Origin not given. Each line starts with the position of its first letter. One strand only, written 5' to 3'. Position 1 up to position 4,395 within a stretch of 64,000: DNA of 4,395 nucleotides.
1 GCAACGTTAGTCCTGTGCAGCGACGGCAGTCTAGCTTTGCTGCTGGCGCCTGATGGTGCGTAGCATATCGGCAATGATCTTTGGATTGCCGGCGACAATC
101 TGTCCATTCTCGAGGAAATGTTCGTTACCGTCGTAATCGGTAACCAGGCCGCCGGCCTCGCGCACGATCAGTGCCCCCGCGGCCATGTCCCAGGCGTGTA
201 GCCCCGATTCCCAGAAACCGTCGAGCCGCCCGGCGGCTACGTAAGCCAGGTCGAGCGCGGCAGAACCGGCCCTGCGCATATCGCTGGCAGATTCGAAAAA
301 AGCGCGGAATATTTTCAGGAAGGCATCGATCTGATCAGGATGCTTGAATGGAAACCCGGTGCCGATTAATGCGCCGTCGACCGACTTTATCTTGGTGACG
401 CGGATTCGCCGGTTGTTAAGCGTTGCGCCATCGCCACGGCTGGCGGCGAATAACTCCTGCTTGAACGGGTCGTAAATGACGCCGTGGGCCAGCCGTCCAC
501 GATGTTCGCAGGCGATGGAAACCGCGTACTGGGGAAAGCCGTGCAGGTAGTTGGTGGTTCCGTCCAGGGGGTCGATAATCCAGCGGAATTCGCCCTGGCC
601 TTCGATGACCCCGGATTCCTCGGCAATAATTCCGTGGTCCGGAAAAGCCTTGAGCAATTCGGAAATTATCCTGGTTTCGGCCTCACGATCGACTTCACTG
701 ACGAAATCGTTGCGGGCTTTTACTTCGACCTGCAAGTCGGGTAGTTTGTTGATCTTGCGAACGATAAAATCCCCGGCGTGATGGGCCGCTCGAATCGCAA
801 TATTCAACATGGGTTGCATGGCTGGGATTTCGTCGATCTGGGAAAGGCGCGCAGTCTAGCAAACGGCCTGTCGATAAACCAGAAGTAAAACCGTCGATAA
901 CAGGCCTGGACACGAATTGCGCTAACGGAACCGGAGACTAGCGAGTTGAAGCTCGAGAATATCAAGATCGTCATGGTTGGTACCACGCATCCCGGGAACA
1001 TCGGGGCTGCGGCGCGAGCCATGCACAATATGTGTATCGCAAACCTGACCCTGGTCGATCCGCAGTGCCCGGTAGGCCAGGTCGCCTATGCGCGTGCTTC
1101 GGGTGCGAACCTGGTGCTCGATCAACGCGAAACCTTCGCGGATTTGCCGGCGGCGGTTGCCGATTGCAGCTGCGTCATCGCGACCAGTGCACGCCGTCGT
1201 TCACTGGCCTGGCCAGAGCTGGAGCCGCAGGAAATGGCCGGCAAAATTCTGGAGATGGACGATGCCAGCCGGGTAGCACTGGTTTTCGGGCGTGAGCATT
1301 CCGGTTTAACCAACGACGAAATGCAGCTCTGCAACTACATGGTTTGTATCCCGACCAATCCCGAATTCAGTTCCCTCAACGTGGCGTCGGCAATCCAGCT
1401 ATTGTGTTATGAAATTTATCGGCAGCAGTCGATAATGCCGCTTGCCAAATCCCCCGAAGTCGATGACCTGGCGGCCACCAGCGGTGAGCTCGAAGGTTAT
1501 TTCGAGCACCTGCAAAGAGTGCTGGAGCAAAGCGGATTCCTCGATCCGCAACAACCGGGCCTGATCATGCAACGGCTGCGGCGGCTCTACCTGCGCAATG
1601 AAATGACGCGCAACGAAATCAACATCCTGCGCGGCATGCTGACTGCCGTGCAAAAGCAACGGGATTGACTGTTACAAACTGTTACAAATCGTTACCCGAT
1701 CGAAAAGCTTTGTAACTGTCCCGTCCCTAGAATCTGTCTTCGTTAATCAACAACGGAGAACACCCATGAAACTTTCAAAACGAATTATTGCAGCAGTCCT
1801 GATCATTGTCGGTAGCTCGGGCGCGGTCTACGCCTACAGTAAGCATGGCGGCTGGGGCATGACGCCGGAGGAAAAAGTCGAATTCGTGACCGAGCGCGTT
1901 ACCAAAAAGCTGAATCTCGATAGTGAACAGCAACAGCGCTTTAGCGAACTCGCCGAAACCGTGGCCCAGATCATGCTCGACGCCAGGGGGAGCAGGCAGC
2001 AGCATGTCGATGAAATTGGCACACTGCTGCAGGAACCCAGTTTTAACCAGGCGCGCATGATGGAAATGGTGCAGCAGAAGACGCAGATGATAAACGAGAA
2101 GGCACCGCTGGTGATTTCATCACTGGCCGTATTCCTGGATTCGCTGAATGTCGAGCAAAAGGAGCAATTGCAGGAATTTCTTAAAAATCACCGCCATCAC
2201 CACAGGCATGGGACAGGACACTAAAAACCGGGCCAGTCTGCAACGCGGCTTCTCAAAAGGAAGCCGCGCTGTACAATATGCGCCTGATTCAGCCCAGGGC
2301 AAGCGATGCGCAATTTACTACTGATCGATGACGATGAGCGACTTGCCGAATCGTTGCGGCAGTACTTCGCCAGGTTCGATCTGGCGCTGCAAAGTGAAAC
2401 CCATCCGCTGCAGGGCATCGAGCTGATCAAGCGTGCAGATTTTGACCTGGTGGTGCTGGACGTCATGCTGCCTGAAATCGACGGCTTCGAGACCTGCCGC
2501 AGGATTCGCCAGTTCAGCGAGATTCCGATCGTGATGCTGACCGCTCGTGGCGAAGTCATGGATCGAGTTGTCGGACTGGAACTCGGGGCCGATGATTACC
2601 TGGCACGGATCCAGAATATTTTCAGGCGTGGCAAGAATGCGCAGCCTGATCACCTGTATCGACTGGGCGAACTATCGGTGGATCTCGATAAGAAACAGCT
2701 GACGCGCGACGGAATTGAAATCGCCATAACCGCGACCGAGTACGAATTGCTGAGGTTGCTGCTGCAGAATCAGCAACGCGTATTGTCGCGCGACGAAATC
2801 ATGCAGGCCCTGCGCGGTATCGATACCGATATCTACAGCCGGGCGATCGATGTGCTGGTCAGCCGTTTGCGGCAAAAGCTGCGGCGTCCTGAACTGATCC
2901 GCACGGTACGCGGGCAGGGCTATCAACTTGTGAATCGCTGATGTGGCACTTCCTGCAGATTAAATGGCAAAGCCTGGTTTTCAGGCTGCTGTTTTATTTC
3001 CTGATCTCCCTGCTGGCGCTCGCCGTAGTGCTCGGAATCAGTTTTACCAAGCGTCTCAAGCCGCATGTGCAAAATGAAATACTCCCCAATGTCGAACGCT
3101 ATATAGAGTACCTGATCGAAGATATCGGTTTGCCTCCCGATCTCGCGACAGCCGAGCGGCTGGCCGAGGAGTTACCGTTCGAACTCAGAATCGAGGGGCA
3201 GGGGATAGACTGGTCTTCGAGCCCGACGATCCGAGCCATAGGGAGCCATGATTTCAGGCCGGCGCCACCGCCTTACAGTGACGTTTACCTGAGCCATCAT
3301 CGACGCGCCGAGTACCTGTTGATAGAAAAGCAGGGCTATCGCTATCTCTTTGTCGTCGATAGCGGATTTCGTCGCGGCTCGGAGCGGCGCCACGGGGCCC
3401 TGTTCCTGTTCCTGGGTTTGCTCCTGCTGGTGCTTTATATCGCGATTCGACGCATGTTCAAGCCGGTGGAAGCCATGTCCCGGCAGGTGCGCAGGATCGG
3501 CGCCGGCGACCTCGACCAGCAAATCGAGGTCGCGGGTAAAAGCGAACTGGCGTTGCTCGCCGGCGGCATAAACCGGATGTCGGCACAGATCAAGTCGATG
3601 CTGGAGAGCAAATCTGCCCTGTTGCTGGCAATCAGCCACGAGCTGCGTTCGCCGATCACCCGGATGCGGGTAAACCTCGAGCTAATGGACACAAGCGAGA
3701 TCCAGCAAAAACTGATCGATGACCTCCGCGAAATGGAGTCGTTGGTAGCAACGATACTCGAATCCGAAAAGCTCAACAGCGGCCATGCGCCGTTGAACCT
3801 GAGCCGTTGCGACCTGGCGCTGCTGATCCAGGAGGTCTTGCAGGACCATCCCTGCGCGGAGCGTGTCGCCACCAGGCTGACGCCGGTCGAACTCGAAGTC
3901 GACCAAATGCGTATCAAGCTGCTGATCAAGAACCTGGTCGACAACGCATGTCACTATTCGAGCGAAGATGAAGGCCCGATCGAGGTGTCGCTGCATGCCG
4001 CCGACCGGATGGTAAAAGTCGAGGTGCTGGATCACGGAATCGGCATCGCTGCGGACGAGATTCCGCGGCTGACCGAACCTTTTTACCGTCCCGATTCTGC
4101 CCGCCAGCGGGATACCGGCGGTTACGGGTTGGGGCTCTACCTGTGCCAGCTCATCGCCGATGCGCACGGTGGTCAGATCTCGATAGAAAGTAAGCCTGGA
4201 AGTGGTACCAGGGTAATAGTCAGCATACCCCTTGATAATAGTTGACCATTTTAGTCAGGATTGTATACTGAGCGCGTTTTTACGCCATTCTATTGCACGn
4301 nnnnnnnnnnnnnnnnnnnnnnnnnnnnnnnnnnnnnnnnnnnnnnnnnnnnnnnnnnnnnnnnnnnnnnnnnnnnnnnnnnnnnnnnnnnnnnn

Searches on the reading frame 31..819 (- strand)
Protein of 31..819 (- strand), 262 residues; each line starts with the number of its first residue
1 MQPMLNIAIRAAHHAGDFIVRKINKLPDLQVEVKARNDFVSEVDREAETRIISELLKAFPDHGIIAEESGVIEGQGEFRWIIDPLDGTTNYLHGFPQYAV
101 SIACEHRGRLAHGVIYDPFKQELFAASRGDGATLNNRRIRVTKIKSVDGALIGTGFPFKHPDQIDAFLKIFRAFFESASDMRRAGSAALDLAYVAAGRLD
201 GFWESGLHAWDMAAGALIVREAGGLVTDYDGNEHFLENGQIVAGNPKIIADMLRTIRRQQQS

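Call 58: search_protein_families(library=pfam, proteins=[window:31-819:-], max_evalue=0.00001)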
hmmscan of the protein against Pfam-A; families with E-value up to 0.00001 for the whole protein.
window:31-819:- (262 aa): 1 family
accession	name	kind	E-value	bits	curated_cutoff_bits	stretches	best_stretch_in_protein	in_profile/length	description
PF00459.30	Inositol_P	-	9.1e-73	245.5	27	1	2-260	3-269/271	Inositol monophosphatase family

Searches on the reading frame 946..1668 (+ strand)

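Call 58: search_protein_families(library=pfam, proteins=[window:946-1668:+], max_evalue=0.00001)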
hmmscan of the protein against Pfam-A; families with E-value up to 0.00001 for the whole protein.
window:946-1668:+ (240 aa): 1 family
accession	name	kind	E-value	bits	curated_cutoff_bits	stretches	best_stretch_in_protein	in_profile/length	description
PF00588.24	SpoU_methylase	-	6.1e-26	91.7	29.7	1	6-155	2-142/142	SpoU rRNA Methylase family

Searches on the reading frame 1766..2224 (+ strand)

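Call 58: search_protein_families(library=pfam, proteins=[window:1766-2224:+], max_evalue=0.00001)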
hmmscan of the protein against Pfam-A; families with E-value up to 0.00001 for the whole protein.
window:1766-2224:+ (152 aa): 2 families
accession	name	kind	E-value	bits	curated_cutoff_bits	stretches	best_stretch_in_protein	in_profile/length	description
PF13801.11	Metal_resist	-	3.1e-07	31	29.2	1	9-132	5-123/125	Heavy-metal resistance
PF07813.17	LTXXQ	-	4.6e-06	27.7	24.3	1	42-137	6-98/100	LTXXQ motif family protein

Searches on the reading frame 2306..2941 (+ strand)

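Call 58: search_protein_families(library=pfam, proteins=[window:2306-2941:+], max_evalue=0.00001)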
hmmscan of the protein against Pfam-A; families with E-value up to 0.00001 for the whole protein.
window:2306-2941:+ (211 aa): 2 families
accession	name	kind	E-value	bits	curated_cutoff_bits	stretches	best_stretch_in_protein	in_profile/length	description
PF00072.30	Response_reg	-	2.2e-23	83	30.2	1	5-100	2-98/111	Response regulator receiver domain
PF00486.34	Trans_reg_C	-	6.9e-23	81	26.2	1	138-208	3-77/77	Transcriptional regulatory protein, C terminal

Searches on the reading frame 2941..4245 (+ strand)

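Call 58: search_protein_families(library=pfam, proteins=[window:2941-4245:+], max_evalue=0.00001)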
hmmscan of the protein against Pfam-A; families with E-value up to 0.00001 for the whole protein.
window:2941-4245:+ (434 aa): 4 families
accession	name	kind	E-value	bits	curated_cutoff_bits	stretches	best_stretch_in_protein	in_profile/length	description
PF02518.31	HATPase_c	-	4e-29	101.7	26.4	1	321-432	2-110/111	Histidine kinase-, DNA gyrase B-, and HSP90-like ATPase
PF00672.30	HAMP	-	3.3e-13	50.1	25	1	169-218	3-52/53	HAMP domain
PF00512.31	HisKA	-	1e-07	32.3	26.9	1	224-281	2-66/66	His Kinase A (phospho-acceptor) domain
PF13581.12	HATPase_c_2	-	2.9e-07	31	27.4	1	319-414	30-113/127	Histidine kinase-like ATPase domain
